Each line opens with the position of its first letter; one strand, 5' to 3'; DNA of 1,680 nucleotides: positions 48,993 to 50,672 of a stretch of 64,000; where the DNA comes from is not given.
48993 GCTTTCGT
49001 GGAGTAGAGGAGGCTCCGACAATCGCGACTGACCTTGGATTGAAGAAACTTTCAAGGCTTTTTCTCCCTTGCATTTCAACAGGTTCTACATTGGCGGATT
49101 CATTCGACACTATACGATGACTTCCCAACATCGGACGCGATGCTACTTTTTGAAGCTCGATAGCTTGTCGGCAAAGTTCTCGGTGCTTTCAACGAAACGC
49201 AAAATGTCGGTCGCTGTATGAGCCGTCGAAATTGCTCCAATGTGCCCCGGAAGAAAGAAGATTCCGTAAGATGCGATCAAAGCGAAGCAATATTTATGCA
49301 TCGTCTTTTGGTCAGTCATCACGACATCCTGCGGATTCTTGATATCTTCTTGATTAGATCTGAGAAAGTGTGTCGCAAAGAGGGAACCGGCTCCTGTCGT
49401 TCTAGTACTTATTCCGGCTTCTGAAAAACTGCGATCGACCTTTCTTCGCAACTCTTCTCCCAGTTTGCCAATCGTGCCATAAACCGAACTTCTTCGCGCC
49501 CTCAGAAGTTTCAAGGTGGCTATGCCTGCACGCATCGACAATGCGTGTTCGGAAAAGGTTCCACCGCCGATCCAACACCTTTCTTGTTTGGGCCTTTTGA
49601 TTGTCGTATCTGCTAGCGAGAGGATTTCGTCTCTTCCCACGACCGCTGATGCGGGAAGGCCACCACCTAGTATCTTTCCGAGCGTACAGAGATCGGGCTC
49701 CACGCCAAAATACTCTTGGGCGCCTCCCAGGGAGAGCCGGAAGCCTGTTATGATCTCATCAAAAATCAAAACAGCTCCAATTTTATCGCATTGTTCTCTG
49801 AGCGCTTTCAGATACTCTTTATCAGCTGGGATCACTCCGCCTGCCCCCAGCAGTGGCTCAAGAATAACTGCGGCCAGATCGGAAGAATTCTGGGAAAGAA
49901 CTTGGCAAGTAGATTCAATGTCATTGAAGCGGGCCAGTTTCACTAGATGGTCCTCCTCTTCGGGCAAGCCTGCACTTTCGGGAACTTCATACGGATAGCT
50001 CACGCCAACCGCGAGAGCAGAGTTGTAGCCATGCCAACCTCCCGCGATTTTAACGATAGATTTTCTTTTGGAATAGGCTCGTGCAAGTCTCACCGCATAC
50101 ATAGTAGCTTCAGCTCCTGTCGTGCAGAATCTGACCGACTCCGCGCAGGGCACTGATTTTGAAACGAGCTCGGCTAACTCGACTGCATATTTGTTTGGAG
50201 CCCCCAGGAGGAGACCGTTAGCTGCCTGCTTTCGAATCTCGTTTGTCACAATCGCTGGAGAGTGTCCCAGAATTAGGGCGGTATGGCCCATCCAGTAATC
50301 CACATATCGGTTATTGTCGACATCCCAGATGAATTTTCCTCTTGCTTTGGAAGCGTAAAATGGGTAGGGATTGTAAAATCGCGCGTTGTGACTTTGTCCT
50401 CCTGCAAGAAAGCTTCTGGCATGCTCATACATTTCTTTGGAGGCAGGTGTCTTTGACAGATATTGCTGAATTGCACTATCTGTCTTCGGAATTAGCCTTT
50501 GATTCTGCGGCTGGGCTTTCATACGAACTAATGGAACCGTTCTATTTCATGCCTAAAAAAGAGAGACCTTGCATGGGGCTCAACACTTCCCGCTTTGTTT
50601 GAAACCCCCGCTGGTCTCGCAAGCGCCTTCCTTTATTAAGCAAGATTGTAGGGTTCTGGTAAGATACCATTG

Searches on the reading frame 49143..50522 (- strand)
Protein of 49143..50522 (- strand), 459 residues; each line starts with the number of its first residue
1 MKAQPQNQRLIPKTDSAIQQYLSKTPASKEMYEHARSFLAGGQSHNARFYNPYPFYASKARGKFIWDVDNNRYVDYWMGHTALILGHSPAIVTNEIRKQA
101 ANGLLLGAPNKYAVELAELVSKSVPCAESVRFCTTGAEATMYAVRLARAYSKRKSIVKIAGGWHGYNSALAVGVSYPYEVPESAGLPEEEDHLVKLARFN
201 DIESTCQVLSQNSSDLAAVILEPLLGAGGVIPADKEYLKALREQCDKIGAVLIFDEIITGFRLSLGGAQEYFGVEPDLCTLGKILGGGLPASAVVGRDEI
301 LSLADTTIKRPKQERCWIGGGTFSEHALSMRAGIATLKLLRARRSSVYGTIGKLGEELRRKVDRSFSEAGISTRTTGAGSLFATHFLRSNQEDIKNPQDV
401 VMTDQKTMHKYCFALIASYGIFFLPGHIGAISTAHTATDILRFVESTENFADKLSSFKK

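Call 30: search_protein_families(library=pfam, proteins=[window:49143-50522:-])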
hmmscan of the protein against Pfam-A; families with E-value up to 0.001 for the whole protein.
window:49143-50522:- (459 aa): 1 family
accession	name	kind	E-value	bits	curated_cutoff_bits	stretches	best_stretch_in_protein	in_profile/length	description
PF00202.27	Aminotran_3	-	4.3e-52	177.6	30.5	1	50-391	6-355/403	Aminotransferase class-III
